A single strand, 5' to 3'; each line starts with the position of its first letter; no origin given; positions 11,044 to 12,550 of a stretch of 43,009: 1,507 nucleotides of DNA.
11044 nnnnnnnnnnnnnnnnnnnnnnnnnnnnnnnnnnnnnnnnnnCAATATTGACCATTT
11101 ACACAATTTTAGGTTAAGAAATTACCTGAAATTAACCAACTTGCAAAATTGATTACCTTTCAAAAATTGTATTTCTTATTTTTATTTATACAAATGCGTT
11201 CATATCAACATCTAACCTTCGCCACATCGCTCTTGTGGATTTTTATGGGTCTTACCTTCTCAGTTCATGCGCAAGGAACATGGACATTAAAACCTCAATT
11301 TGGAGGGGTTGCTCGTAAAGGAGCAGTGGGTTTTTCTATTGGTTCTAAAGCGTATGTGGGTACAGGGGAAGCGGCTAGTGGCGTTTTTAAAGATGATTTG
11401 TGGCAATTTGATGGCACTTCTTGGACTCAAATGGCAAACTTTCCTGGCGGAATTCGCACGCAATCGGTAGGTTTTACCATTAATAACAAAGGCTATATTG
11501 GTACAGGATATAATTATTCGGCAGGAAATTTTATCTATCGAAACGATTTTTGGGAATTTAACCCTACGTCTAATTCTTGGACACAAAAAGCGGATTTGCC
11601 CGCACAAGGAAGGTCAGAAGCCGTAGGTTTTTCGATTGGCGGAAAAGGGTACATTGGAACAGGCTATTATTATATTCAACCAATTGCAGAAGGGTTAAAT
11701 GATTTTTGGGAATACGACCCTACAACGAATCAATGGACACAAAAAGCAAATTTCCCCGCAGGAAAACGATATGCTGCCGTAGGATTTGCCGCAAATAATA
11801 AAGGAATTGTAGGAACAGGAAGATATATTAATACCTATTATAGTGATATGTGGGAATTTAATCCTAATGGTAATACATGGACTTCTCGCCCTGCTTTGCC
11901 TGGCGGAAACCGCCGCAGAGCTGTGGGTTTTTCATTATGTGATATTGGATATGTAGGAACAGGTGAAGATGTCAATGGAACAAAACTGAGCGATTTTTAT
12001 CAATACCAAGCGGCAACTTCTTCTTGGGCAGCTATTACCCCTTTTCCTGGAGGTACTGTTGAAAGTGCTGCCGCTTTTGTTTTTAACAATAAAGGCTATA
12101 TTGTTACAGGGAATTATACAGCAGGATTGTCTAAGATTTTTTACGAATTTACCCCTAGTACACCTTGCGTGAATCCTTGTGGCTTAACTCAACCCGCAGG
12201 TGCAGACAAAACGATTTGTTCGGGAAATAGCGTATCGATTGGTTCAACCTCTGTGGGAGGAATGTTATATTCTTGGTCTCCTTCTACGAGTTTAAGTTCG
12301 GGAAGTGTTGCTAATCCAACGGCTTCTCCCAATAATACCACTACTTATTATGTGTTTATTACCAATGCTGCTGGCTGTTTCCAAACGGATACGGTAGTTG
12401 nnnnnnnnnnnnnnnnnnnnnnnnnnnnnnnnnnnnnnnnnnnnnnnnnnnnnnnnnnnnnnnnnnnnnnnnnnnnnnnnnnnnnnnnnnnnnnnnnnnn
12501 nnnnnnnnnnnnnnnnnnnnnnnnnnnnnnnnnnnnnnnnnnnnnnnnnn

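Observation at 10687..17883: Kelch-headed, 23-module T9SS surface fibre with a DUF4907-like lipoprotein partner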

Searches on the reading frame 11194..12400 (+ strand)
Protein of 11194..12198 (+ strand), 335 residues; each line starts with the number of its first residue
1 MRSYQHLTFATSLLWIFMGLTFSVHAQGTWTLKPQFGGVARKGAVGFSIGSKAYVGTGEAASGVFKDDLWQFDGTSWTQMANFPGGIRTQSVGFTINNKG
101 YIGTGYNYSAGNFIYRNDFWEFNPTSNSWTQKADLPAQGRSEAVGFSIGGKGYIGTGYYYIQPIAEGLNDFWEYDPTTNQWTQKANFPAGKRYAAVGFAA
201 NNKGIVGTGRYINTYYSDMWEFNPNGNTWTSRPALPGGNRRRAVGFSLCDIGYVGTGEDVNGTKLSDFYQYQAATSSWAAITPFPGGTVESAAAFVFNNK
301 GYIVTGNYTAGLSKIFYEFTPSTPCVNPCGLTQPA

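Call 9: search_solved_structures(query=window:11194-12400:+, max_evalue=0.01)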
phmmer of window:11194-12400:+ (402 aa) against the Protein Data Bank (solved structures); distinct sequences matched with E-value up to 0.01: 69 (the best 60 are shown).
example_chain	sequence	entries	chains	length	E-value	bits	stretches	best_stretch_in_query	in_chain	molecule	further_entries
8pjy_A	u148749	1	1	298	2.4e-15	59.8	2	101-284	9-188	SAKe6EEref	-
9tsn_A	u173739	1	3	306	1.4e-13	53.9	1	69-307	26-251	Kelch protein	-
8cia_E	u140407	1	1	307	3.7e-13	52.6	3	166-281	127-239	Kelch like family member 20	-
8cia_A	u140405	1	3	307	3.7e-13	52.6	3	166-281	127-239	Kelch-like protein 20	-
8cia_B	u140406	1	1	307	4e-13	52.5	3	166-282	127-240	Kelch like family member 20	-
5yq4_A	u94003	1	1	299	8.6e-13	51.4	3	167-281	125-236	Kelch-like protein 20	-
6gy5_A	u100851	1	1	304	9.6e-13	51.2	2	168-281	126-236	Kelch-like protein 20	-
8pjx_A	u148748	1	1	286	5.5e-11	45.5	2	114-284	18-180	SAKe6FR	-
7c60_A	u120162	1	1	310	1.3e-10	44.3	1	107-303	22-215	Kelch-like ECH-associated protein 1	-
6lrz_A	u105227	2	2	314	1.3e-10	44.2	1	107-303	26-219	Keap1-DC | Kelch-like ECH-associated protein 1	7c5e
7yen_A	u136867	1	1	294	1.6e-10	43.9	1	108-306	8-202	Kelch-like ECH-associated protein 1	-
7ofe_A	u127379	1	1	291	1.7e-10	43.9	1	108-303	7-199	Kelch-like ECH-associated protein 1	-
5fnq_A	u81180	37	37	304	1.7e-10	43.8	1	108-303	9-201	KELCH-LIKE ECH-ASSOCIATED PROTEIN 1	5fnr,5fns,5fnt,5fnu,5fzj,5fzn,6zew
8q1q_A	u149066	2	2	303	1.7e-10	43.8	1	108-303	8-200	Kelch-like ECH-associated protein 1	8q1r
8a46_A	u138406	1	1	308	1.7e-10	43.8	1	108-306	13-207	Kelch-like ECH-associated protein 1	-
2uvk_A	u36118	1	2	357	1e-08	38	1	43-158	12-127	YJHT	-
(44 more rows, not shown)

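Call 13: find_homologous_proteins(query=window:11194-12198:+, max_evalue=0.001)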
Query window:11194-12198:+ (335 aa): 5864 proteins with E <= 0.001 among 8000 candidates; the best 120 are listed.
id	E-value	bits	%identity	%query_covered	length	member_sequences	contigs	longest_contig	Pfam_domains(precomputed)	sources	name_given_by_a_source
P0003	1.6e-143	497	44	95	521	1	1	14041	PF24996.1,PF07646.22,PF24681.2,PF13415.13,PF18962.8,PF24981.2,PF01344.32,PF00041.28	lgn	-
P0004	3.4e-131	456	49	88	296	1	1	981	PF24996.1,PF07646.22,PF13964.13,PF24681.2,PF13415.13,PF24981.2,PF01344.32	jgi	-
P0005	2.1e-128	447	44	89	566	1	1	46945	PF24996.1,PF07646.22,PF13964.13,PF24681.2,PF13415.13,PF24981.2,PF01344.32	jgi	jgi:hypothetical protein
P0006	1.1e-126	441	45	97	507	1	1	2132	PF24996.1,PF07646.22,PF13964.13,PF24681.2,PF13415.13,PF18962.8,PF24981.2,PF01344.32,PF00041.28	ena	-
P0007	5.4e-125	436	44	94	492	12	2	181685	PF24996.1,PF07646.22,PF24681.2,PF13415.13,PF26696.1,PF24981.2,PF01344.32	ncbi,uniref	ncbi:Kelch repeat-containing protein [Emticicia soli]|uniref:Kelch repeat-containing protein n=1 Tax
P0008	2.8e-124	433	44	90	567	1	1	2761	PF24996.1,PF07646.22,PF00801.27,PF13964.13,PF24681.2,PF13585.13,PF13415.13,PF18962.8,PF24981.2,PF01344.32,PF18911.7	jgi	jgi:PKD repeat protein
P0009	1.1e-123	431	43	96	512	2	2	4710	PF24996.1,PF07646.22,PF13964.13,PF24681.2,PF13415.13,PF21380.3,PF01344.32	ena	-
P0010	1.9e-122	427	41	96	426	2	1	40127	PF24996.1,PF07646.22,PF13964.13,PF24681.2,PF13415.13,PF18962.8,PF24981.2,PF01344.32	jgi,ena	-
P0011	9.1e-119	415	46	92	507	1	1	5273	PF07646.22,PF13964.13,PF24681.2,PF13415.13,PF18962.8,PF24981.2,PF01344.32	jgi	jgi:hypothetical protein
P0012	4.3e-118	413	44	94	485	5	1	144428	PF24996.1,PF07646.22,PF24681.2,PF13415.13,PF24981.2,PF01344.32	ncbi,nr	ncbi:MAG: hypothetical protein JST17_12985, partial [Bacteroidetes bacterium]|nr:hypothetical protei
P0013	2.3e-117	410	42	87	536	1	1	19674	PF07646.22,PF13964.13,PF24681.2,PF13415.13,PF24981.2,PF01344.32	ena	-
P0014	2.6e-115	404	43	90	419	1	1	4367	PF24996.1,PF24681.2,PF18962.8,PF24981.2,PF01344.32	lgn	-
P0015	5.1e-115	403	43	93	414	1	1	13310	PF24996.1,PF07646.22,PF13964.13,PF24681.2,PF13415.13,PF18962.8,PF24981.2,PF01344.32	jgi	jgi:N-acetylneuraminic acid mutarotase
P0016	2.5e-114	400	42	93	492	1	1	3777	PF24996.1,PF07646.22,PF13964.13,PF24681.2,PF13415.13,PF18962.8,PF24981.2,PF01344.32,PF00041.28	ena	-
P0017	2.8e-113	397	38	96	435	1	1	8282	PF07646.22,PF24681.2,PF13415.13,PF18962.8,PF24981.2,PF01344.32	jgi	jgi:N-acetylneuraminic acid mutarotase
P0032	2.0e-104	368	39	97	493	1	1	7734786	PF24996.1,PF07646.22,PF13964.13,PF24681.2,PF13415.13,PF24981.2,PF01344.32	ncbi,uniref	ncbi:Kelch repeat-containing protein [Puia sp. P3]|uniref:Kelch repeat-containing protein n=1 Tax=Pu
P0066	4.2e-98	347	45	92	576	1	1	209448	PF24996.1,PF07646.22,PF24681.2,PF13415.13,PF18962.8,PF24981.2,PF01344.32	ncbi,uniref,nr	ncbi:T9SS type A sorting domain-containing protein [Flavobacterium psychrotolerans]|uniref:Secretion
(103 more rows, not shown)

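Call 21: find_encoding_contigs(protein=P0003, flank=5000, max_places=2)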
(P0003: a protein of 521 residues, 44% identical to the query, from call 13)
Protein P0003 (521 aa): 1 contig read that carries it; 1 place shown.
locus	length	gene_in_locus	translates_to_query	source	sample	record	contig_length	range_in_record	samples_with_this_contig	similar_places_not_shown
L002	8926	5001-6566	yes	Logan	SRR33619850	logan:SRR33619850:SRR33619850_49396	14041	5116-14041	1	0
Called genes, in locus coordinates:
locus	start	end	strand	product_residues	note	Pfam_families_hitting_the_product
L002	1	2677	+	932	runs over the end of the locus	PF11617:Cu-binding_MopE, PF18962:Por_Secre_tail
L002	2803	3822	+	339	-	PF07366:SnoaL, PF12680:SnoaL_2, PF07730:HisKA_3, PF13581:HATPase_c_2 (weak), PF02518:HATPase_c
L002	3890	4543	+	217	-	PF00072:Response_reg, PF00196:GerE, PF08281:Sigma70_r4_2 (weak)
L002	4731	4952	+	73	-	-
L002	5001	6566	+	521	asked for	PF24681:Kelch_KLHDC2_KLHL20_DRC7, PF24981:Beta-prop_ATRN-LZTR1 (weak), PF24681:Kelch_KLHDC2_KLHL20_DRC7, PF24996:NANM (weak), PF24681:Kelch_KLHDC2_KLHL20_DRC7, PF13415:Beta-prop_FBX42 (weak), PF00041:fn3, PF18962:Por_Secre_tail, +2 more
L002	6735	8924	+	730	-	?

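Call 22: find_encoding_contigs(protein=P0007, flank=5000, max_places=2)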
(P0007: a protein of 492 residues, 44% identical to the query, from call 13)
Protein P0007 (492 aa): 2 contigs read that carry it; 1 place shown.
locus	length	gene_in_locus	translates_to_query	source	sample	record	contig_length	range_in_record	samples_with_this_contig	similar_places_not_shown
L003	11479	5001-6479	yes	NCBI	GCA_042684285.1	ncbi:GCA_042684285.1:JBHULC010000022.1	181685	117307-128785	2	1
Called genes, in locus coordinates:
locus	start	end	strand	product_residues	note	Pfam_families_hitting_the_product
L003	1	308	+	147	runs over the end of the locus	-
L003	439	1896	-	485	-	-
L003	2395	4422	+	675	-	PF00795:CN_hydrolase, PF02540:NAD_synthase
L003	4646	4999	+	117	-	PF16250:DUF4907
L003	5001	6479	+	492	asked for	PF26696:PTL_trimer, PF24681:Kelch_KLHDC2_KLHL20_DRC7 (weak), PF24981:Beta-prop_ATRN-LZTR1 (faint), PF24996:NANM (faint), PF13415:Beta-prop_FBX42 (faint), PF07646:Kelch_2 (faint), PF01344:Kelch_1 (faint), PF24681:Kelch_KLHDC2_KLHL20_DRC7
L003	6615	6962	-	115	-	PF04397:LytTR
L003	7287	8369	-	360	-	PF00144:Beta-lactamase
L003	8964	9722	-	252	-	-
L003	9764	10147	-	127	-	-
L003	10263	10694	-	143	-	PF19851:DUF6326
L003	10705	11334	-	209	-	-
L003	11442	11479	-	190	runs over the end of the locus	PF00027:cNMP_binding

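Call 23: find_encoding_contigs(protein=P0005, flank=5000, max_places=2)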
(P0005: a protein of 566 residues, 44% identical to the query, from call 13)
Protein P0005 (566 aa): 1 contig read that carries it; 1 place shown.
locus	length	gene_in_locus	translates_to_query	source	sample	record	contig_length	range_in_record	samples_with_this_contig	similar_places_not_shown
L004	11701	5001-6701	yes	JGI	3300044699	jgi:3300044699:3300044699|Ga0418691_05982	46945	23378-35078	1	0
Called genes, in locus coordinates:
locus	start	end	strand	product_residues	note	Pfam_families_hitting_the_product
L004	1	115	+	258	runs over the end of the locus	PF14081:DUF4262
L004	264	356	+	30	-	-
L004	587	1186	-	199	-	-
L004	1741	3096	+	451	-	PF01548:DEDD_Tnp_IS110, PF02371:Transposase_20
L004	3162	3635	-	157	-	PF04657:DMT_YdcZ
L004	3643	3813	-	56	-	-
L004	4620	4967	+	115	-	PF16250:DUF4907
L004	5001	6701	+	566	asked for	PF13964:Beta-prop_Calicin (faint), PF24681:Kelch_KLHDC2_KLHL20_DRC7 (weak), PF24981:Beta-prop_ATRN-LZTR1 (faint), PF07646:Kelch_2 (faint), PF13415:Beta-prop_FBX42 (faint), PF24681:Kelch_KLHDC2_KLHL20_DRC7, PF24996:NANM (weak), PF24681:Kelch_KLHDC2_KLHL20_DRC7, +1 more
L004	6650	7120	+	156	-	PF24681:Kelch_KLHDC2_KLHL20_DRC7 (weak), PF01344:Kelch_1 (faint)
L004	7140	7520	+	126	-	PF18962:Por_Secre_tail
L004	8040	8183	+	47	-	-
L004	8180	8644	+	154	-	-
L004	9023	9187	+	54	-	-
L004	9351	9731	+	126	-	-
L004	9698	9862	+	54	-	-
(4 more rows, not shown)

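Call 75: find_encoding_contigs(protein=P0066, flank=3000, max_places=1)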
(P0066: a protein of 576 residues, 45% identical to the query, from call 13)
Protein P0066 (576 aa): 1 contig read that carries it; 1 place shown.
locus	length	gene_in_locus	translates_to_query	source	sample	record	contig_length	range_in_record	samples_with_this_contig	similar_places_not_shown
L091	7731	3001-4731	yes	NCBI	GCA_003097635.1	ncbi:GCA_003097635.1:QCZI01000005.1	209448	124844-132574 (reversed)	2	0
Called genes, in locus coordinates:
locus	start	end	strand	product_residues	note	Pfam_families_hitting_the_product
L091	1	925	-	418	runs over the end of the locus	PF12704:MacB_PCD, PF02687:FtsX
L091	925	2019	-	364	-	PF00364:Biotin_lipoyl (faint), PF25975:CzcB_C (faint), PF25917:BSH_RND (weak), PF25973:BSH_CzcB (weak), PF25954:Beta-barrel_RND_2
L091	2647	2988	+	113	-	PF16250:DUF4907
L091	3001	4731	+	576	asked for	PF13415:Beta-prop_FBX42 (faint), PF24681:Kelch_KLHDC2_KLHL20_DRC7, PF24996:NANM (faint), PF01344:Kelch_1 (faint), PF07646:Kelch_2 (faint), PF24981:Beta-prop_ATRN-LZTR1 (faint), PF24681:Kelch_KLHDC2_KLHL20_DRC7 (weak), PF18962:Por_Secre_tail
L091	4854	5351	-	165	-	PF00583:Acetyltransf_1, PF13673:Acetyltransf_10, PF13508:Acetyltransf_7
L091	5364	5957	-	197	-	PF06175:MiaE, PF02915:Rubrerythrin (faint)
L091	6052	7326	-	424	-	PF00464:SHMT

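Call 76: find_encoding_contigs(protein=P0032, flank=3000, max_places=1)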
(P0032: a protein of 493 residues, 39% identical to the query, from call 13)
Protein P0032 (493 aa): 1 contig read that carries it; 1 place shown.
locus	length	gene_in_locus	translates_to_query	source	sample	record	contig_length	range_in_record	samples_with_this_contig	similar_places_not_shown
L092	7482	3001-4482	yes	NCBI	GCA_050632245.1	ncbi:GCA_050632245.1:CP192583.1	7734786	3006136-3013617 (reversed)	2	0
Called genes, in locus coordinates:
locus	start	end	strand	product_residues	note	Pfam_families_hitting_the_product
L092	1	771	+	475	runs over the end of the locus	PF07642:BBP2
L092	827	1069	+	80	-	-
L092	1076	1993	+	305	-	PF00072:Response_reg, PF00158:Sigma54_activat, PF14532:Sigma54_activ_2, PF00004:AAA (weak), PF07724:AAA_2 (weak), PF07728:AAA_5 (weak)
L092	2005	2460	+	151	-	PF25601:AAA_lid_14, PF02954:HTH_8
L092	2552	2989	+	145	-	PF16250:DUF4907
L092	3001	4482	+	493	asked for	PF07646:Kelch_2 (faint), PF24981:Beta-prop_ATRN-LZTR1 (faint), PF24996:NANM (faint), PF13964:Beta-prop_Calicin (faint), PF01344:Kelch_1 (faint), PF13415:Beta-prop_FBX42 (faint), PF24681:Kelch_KLHDC2_KLHL20_DRC7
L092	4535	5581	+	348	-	-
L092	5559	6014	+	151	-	-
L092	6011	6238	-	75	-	-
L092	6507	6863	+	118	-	-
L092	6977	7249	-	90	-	PF04397:LytTR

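Call 85: search_protein_families(library=pfam, proteins=[L002:4731-4952:+], max_evalue=0.01)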
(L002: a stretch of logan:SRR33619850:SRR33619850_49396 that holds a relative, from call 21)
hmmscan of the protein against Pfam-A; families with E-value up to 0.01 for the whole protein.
L002:4731-4952:+ (73 aa): 0 families
